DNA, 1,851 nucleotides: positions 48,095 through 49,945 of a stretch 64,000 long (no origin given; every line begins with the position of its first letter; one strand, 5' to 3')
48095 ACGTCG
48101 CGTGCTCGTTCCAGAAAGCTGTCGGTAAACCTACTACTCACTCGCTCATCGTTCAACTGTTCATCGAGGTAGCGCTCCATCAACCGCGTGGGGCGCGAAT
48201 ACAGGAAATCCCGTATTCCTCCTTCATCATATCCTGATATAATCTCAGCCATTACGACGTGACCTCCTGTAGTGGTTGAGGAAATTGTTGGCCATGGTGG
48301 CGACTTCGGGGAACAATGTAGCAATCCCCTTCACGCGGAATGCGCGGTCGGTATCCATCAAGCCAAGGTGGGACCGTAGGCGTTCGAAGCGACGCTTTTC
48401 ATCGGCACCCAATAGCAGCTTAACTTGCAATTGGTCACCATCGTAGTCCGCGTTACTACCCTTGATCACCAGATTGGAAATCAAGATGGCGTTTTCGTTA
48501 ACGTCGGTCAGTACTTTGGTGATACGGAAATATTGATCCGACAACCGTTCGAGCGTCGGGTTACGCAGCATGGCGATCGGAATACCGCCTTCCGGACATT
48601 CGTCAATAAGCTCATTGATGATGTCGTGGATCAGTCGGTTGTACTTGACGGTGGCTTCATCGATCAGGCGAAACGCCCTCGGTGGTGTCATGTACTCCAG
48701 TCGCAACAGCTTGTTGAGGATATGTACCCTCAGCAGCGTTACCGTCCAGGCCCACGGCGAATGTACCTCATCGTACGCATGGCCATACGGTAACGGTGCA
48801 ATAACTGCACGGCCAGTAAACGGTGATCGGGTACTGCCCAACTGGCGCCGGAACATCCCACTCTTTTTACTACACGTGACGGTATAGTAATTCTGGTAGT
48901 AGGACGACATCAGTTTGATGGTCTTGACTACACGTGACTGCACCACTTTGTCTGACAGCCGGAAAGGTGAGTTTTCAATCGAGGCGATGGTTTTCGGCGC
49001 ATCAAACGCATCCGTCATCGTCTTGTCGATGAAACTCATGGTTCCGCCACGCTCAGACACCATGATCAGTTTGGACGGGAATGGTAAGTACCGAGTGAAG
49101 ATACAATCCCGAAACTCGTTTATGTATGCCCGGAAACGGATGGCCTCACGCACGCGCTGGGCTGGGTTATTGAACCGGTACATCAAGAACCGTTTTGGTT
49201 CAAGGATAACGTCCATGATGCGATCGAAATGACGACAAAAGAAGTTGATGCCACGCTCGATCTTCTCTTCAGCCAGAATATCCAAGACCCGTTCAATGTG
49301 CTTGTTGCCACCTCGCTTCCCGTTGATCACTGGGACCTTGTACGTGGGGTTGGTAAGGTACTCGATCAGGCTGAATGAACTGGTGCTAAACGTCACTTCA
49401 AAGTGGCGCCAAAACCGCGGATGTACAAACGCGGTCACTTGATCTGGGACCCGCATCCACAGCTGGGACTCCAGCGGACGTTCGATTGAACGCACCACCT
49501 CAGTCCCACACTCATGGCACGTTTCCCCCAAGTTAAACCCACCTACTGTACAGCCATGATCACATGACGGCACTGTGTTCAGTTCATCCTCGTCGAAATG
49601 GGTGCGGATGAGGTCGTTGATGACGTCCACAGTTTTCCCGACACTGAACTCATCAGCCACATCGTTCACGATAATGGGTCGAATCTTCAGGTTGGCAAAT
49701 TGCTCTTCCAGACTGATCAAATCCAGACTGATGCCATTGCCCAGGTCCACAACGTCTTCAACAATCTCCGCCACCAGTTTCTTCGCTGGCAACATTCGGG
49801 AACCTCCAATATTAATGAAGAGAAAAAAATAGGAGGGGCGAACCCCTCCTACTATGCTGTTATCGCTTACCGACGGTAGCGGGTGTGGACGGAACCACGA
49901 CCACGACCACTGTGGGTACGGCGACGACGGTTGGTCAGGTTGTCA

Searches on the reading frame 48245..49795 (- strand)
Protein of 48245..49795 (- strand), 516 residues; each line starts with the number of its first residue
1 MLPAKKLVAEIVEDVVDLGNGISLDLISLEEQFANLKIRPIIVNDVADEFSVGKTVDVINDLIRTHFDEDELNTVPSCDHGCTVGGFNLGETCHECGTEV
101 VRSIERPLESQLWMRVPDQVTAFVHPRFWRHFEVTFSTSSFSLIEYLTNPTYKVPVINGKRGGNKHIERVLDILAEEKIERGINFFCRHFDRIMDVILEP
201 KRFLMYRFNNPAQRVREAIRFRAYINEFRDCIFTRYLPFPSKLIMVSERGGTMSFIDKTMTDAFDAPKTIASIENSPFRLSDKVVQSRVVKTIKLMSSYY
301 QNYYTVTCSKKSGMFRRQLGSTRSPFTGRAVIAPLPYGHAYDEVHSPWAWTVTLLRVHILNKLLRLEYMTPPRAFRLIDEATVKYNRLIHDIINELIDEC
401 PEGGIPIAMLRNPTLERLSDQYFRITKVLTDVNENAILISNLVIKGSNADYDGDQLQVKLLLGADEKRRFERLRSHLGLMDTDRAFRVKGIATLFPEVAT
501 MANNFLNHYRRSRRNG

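Call 119: search_protein_families(library=pfam, proteins=[window:48245-49795:-], max_evalue=0.001)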
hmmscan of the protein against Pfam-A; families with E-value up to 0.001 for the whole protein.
window:48245-49795:- (516 aa): 1 family
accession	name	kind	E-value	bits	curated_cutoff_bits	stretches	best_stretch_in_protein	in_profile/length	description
PF00623.25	RNA_pol_Rpb1_2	-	5.5e-05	23.9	25.3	1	404-461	98-151/166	RNA polymerase Rpb1, domain 2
